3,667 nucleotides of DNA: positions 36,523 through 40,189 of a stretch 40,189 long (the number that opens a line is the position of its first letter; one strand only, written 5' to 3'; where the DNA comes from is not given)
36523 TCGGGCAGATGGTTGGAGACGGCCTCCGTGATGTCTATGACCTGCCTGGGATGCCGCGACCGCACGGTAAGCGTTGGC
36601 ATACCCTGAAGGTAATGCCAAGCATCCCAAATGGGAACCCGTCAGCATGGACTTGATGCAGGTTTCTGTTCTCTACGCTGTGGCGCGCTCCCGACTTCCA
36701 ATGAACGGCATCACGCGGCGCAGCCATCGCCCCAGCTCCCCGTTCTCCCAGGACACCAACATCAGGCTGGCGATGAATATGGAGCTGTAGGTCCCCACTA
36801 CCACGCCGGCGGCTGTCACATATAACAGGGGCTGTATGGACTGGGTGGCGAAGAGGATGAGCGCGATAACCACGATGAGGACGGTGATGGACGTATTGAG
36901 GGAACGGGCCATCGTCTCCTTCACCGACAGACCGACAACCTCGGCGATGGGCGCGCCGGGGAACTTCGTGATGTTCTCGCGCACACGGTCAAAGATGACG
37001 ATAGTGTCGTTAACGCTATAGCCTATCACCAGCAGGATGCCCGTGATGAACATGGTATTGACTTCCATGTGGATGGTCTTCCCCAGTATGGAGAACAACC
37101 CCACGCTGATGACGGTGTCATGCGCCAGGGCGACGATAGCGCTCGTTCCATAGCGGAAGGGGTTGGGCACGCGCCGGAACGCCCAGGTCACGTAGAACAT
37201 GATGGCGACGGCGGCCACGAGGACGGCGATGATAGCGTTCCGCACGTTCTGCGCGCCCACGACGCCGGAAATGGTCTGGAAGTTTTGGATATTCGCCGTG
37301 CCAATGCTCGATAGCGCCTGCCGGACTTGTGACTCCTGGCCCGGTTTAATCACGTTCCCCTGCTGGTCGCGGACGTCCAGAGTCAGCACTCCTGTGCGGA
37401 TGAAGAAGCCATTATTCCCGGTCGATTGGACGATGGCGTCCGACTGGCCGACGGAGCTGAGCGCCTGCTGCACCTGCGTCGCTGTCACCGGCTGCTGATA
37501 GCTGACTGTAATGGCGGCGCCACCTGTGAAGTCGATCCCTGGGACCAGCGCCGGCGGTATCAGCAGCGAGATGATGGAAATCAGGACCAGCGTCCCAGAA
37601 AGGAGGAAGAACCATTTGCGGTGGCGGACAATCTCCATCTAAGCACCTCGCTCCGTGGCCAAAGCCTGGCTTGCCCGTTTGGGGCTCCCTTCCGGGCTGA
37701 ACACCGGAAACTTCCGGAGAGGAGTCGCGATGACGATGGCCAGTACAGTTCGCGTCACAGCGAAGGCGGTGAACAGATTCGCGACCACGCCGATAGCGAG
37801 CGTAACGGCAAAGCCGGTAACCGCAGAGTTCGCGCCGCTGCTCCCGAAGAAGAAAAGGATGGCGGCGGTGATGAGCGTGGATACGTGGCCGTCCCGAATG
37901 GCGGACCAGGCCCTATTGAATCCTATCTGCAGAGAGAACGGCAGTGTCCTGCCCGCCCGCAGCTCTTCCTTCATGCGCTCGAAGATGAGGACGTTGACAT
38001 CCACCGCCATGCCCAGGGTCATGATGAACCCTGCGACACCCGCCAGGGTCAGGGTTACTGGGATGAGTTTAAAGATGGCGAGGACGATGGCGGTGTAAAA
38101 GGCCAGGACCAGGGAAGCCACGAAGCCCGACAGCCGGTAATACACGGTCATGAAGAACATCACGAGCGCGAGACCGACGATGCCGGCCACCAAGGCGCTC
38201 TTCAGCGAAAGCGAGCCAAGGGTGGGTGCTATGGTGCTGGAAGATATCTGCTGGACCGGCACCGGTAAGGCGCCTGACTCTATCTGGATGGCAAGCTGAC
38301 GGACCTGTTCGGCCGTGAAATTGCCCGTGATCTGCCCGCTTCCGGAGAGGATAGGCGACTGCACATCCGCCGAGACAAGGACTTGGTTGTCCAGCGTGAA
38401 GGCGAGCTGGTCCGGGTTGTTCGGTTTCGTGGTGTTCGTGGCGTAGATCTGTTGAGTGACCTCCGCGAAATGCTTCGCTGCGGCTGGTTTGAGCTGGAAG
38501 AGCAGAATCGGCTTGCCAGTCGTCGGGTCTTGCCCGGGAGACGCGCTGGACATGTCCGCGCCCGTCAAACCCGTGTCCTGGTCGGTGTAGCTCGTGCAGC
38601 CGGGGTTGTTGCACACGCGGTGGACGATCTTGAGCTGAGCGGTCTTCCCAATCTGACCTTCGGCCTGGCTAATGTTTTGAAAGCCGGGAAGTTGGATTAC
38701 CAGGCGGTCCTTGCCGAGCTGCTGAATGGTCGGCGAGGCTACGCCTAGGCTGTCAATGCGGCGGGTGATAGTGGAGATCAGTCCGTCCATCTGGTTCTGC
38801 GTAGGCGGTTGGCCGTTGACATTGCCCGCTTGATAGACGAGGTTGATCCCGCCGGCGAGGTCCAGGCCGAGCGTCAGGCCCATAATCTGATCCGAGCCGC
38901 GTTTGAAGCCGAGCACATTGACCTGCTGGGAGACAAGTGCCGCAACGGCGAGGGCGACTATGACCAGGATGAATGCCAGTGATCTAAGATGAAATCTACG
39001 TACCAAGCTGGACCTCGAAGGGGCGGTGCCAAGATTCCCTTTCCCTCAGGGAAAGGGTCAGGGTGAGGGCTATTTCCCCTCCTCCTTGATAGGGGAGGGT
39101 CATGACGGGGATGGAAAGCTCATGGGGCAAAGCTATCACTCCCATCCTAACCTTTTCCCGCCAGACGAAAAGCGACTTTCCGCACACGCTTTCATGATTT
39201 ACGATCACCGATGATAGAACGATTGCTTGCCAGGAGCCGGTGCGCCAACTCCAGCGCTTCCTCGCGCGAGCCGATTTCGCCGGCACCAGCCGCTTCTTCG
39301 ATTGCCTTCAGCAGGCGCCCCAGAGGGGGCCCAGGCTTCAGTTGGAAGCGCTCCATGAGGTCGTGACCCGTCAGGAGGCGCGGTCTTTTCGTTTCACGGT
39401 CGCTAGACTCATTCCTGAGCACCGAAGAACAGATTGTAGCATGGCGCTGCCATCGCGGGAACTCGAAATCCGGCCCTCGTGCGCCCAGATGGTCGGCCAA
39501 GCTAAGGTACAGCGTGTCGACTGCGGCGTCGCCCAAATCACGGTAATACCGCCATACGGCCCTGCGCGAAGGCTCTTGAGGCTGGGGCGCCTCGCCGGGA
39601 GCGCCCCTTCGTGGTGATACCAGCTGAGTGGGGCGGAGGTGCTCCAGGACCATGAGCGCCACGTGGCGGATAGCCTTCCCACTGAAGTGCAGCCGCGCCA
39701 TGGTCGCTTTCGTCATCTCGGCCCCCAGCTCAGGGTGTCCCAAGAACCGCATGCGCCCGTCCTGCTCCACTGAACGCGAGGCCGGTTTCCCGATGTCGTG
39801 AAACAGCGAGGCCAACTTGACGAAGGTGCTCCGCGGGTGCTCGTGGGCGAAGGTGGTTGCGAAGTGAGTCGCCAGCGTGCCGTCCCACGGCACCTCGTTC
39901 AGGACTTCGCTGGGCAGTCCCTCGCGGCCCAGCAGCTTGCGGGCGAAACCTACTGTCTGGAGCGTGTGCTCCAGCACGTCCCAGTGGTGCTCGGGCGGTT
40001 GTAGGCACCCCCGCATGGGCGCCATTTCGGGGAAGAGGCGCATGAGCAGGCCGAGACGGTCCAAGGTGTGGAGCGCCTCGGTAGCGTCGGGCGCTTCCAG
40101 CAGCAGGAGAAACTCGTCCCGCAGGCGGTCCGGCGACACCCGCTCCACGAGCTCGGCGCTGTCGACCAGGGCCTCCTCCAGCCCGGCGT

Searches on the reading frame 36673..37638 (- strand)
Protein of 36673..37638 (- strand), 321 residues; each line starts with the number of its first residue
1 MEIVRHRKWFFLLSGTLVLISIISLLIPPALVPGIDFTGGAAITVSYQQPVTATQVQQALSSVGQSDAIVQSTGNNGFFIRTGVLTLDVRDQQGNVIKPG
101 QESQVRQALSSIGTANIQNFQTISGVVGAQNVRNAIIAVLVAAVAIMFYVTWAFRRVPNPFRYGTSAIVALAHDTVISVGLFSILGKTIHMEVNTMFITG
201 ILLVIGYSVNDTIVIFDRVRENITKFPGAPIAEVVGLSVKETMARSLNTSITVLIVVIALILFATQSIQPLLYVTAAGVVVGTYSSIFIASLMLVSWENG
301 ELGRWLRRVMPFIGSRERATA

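Call 55: search_protein_families(library=pfam, proteins=[window:36673-37638:-], max_evalue=0.001)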
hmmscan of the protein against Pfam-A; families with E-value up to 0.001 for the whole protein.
window:36673-37638:- (321 aa): 2 families
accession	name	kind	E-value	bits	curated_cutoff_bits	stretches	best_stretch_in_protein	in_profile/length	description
PF02355.23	SecD_SecF_C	-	8.1e-50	169.3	20.5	1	107-298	4-187/189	Protein export membrane protein SecD/SecF, C-terminal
PF07549.19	Sec_GG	-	0.00012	22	20.3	1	33-51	10-28/28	SecD/SecF GG Motif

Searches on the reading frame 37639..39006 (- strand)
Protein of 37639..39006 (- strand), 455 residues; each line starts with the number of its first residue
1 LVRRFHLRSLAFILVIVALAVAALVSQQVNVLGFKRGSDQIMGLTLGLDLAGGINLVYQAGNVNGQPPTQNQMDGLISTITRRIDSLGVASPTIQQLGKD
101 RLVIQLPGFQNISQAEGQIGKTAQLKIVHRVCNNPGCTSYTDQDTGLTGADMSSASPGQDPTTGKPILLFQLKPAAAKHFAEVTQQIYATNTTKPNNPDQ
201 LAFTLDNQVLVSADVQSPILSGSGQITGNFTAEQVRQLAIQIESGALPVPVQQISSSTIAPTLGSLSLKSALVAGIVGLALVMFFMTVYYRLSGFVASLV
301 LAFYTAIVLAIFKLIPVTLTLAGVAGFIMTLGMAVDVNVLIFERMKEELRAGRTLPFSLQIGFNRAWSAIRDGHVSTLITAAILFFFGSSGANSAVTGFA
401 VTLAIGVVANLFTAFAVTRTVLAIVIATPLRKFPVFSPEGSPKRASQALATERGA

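Call 55: search_protein_families(library=pfam, proteins=[window:37639-39006:-], max_evalue=0.001)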
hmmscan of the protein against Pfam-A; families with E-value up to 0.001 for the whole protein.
window:37639-39006:- (455 aa): 4 families
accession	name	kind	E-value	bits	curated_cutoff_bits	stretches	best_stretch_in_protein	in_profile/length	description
PF22599.2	SecDF_P1_head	-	2.1e-22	79.6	27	1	138-249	12-114/114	SecDF, P1 head subdomain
PF21760.3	SecD_1st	-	4e-18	65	27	1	73-127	1-55/60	Protein translocase subunit SecDF, P1 domain, N-terminal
PF02355.23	SecD_SecF_C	-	3.1e-12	46.7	20.5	1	251-421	13-182/189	Protein export membrane protein SecD/SecF, C-terminal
PF03176.21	MMPL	-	5.4e-05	22.7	20.5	1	285-424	167-301/333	MMPL family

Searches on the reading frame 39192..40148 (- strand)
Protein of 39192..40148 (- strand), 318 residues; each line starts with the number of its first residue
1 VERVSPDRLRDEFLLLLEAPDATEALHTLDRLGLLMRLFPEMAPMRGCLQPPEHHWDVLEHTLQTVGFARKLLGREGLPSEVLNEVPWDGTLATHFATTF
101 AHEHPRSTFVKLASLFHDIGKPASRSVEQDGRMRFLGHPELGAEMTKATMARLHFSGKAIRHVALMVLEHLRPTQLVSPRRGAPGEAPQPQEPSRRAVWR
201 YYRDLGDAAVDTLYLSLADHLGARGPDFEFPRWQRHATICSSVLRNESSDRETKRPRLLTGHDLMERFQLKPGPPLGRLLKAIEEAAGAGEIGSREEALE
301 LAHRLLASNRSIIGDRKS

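Call 55: search_protein_families(library=pfam, proteins=[window:39192-40148:-], max_evalue=0.001)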
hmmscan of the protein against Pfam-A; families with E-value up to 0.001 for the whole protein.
window:39192-40148:- (318 aa): 3 families
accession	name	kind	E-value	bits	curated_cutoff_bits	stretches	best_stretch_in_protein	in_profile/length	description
PF01966.28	HD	-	6.4e-09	36.5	22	1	58-175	1-90/116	HD domain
PF12627.12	PolyA_pol_RNAbd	-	1.2e-08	35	22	1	2-44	20-62/64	Probable RNA and SrmB- binding site of polymerase A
PF13735.12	tRNA_NucTran2_2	-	3.3e-07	30.8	27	1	259-299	105-145/149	tRNA nucleotidyltransferase domain 2 putative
